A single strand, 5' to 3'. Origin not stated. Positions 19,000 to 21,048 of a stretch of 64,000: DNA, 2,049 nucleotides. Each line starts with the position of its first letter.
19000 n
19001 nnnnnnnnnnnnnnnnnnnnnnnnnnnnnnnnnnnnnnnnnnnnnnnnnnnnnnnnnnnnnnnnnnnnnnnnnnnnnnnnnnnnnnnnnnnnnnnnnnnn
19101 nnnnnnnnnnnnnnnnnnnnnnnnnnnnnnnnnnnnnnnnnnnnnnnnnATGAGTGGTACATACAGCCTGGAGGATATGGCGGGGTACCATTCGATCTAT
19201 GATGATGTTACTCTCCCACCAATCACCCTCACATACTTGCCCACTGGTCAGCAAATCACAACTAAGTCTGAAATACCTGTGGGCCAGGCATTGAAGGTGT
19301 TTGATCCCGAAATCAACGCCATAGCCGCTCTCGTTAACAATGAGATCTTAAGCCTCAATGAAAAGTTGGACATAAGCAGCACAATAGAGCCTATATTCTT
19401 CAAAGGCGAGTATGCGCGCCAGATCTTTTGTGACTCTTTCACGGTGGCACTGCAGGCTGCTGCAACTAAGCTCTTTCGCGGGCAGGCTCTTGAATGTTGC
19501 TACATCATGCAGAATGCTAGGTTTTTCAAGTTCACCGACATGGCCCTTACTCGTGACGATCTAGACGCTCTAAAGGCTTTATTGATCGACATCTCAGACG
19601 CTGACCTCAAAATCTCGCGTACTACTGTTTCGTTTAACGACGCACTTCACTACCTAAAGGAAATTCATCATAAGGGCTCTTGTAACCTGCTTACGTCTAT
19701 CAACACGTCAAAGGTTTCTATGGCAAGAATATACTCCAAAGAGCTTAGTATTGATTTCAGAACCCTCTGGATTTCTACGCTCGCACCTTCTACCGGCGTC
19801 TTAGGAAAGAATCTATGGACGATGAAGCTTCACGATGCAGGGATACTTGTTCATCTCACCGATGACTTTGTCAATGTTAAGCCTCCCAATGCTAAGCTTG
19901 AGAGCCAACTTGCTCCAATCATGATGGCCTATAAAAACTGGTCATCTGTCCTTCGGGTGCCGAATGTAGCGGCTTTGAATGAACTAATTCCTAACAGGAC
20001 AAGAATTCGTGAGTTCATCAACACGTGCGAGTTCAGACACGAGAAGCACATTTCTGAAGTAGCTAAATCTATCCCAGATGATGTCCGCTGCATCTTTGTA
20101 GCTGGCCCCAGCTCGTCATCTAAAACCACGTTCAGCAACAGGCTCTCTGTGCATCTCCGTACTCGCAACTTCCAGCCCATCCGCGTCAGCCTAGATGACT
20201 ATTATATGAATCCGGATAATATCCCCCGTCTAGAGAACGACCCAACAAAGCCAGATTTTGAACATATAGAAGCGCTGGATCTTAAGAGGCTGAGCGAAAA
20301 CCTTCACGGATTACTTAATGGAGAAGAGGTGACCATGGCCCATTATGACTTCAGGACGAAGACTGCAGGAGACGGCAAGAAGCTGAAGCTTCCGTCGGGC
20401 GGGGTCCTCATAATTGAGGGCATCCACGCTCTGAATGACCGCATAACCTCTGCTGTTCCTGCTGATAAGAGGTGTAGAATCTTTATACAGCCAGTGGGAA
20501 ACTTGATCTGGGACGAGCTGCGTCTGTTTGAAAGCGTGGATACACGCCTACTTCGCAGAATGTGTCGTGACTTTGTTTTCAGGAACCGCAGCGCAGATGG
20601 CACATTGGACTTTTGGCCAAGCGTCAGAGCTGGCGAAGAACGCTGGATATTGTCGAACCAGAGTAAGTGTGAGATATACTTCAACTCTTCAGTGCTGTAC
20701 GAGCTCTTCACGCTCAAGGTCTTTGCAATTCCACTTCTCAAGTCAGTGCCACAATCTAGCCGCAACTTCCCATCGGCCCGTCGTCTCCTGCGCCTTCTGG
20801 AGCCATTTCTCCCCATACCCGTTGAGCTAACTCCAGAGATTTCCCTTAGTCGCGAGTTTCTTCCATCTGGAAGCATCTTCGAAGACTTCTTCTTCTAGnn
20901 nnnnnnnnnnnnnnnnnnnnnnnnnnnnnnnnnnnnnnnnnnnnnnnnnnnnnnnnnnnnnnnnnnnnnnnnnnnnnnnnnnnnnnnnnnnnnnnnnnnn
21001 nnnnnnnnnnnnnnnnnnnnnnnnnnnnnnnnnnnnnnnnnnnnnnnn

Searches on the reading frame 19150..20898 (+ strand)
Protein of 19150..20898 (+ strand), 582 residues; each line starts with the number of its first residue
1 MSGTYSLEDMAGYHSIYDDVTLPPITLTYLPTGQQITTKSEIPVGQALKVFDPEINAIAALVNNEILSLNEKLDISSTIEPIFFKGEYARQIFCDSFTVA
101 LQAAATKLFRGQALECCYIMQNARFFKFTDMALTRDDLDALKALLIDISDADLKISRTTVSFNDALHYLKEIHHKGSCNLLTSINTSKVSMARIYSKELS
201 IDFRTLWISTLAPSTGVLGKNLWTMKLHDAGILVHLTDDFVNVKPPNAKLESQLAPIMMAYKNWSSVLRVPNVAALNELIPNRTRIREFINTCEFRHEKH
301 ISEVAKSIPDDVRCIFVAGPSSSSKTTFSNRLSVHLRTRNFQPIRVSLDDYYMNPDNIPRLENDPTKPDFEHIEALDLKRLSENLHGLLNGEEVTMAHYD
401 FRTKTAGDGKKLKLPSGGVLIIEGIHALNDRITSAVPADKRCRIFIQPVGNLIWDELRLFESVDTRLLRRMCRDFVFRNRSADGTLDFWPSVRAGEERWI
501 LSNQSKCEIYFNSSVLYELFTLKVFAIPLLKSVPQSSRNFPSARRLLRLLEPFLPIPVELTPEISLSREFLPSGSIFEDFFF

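Call 4: search_protein_families(library=pfam, proteins=[window:19150-20898:+], max_evalue=0.01)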
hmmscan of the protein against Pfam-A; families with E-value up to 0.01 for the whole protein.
window:19150-20898:+ (582 aa): 1 family
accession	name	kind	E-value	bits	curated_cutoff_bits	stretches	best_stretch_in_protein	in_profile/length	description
PF00485.24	PRK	-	4.9e-12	46.5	22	1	315-509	2-185/196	Phosphoribulokinase / Uridine kinase family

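Call 23: find_homologous_proteins(query=window:19150-20898:+, max_evalue=1e-50)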
Query window:19150-20898:+ (582 aa): 3803 proteins with E <= 1e-50 among 8000 candidates; the best 120 are listed.
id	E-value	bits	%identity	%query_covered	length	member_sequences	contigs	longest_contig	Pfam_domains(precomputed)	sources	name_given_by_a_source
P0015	0.0e+0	1317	100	100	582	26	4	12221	PF00485.25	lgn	-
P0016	1.6e-272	923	69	99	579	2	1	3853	PF00485.25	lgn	-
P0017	8.3e-186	637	52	99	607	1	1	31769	PF00485.25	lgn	-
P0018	1.4e-177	610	49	99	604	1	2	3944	PF00485.25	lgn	-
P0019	4.6e-174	598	48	99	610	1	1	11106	PF00485.25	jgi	-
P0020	2.5e-150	520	47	91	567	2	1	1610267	PF00485.25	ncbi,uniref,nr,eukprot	ncbi:Uridine kinase [Spironucleus salmonicida]|uniref:Uridine kinase n=1 Tax=Spironucleus salmonicid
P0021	6.5e-150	518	44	98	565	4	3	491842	PF00485.25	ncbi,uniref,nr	ncbi:Uridine_kinase [Hexamita inflata]|uniref:Uridine kinase n=1 Tax=Hexamita inflata TaxID=28002 Re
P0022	1.8e-141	490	46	97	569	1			PF00485.25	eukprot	eukprot:gnl/Dysnectes_brevis/2073_a2399_1589.p1 GENE.gnl/Dysnectes_brevis/2073_a2399_1589~~gnl/Dysne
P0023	4.9e-88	314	37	90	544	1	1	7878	PF00485.25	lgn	-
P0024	2.6e-86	308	36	89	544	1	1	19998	PF00485.25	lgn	-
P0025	3.8e-86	308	35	93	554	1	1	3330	PF00485.25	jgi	jgi:uridine kinase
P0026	5.3e-86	307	35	89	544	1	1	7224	PF00485.25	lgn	-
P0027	6.0e-86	307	35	88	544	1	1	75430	PF00485.25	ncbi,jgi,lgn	-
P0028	9.8e-86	306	34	94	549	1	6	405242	PF00485.25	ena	-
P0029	1.8e-85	306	35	89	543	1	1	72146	PF00485.25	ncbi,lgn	ncbi:MAG: nucleoside kinase [Spirochaetaceae bacterium]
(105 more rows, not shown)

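Call 24: list_cluster_members(proteins=[P0015])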
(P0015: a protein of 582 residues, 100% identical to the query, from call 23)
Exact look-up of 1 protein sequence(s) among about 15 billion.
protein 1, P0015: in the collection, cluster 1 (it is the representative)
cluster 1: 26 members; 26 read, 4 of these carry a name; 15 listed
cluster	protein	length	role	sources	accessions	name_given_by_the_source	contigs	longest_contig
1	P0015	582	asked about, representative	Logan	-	-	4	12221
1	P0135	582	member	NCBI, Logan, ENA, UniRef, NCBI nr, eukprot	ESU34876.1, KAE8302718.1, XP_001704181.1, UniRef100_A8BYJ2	Uridine kinase [Giardia duodenalis] | Uridine kinase n=2 Tax=Giardia intestinalis TaxID=5741 RepID=A8BYJ2_GIAIC | Uridine kinase [Giardia intestinalis]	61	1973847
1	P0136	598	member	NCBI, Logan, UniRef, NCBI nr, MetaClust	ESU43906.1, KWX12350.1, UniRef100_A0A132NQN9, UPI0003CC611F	Uridine kinase [Giardia duodenalis assemblage B] | Uridine kinase n=2 Tax=Giardia intestinalis TaxID=5741 RepID=A0A132NQN9_GIAIN | Uridine kinase [Giardia intestinalis]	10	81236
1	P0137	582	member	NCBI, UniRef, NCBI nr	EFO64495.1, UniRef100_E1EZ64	Uridine kinase [Giardia lamblia P15] | Uridine kinase n=1 Tax=Giardia intestinalis (strain P15) TaxID=658858 RepID=E1EZ64_GIAIA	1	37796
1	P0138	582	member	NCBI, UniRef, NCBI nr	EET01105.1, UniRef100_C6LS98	Uridine kinase [Giardia duodenalis ATCC 50581] | Uridine kinase n=1 Tax=Giardia intestinalis (strain ATCC 50581 / GS clone H7) ... | Uridine kinase [Giardia intestinalis ATCC 50581]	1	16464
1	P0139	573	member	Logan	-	-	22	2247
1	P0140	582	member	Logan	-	-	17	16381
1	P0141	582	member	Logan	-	-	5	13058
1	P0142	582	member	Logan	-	-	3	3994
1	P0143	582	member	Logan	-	-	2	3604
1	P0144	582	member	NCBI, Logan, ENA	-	-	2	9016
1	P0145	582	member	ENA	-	-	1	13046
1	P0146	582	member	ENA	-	-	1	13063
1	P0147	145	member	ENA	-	-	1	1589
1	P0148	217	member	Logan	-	-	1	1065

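Call 25: find_encoding_contigs(protein=P0137, flank=9000, max_places=2)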
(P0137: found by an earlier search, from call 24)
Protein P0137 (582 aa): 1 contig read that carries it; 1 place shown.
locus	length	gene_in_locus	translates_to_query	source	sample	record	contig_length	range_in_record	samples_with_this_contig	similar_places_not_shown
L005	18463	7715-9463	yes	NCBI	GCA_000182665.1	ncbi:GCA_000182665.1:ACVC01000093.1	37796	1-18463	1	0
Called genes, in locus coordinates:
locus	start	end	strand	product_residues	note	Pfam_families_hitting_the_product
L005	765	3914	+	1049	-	PF00069:Pkinase, PF07714:PK_Tyr_Ser-Thr, PF13606:Ank_3 (faint), PF12796:Ank_2, PF13637:Ank_4 (faint), PF00023:Ank (faint), PF13857:Ank_5 (faint), PF12796:Ank_2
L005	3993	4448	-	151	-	-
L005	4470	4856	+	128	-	-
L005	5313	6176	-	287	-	PF03302:VSP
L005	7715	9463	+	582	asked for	PF00485:PRK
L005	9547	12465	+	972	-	PF00069:Pkinase, PF07714:PK_Tyr_Ser-Thr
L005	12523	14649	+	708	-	PF00069:Pkinase, PF07714:PK_Tyr_Ser-Thr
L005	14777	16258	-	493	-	-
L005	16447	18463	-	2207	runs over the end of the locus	-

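Call 26: find_encoding_contigs(protein=P0136, flank=9000, max_places=2)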
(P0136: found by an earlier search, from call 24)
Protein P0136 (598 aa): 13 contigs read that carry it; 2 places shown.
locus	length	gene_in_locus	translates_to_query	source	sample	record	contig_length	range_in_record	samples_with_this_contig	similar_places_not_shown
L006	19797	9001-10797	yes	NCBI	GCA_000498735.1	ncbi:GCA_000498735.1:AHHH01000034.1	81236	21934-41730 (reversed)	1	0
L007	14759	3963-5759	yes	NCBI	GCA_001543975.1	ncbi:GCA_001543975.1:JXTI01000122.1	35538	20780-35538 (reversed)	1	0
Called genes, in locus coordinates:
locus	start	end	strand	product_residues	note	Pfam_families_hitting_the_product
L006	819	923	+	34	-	-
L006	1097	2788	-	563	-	PF03302:VSP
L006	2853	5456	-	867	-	PF03302:VSP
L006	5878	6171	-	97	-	-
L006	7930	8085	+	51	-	-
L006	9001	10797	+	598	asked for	PF00485:PRK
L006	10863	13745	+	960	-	PF00069:Pkinase, PF07714:PK_Tyr_Ser-Thr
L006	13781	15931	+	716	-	PF00069:Pkinase, PF07714:PK_Tyr_Ser-Thr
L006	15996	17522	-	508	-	-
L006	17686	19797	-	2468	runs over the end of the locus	-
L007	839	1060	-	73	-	-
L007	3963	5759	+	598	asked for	PF00485:PRK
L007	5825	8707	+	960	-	PF00069:Pkinase, PF07714:PK_Tyr_Ser-Thr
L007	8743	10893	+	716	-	-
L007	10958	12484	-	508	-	-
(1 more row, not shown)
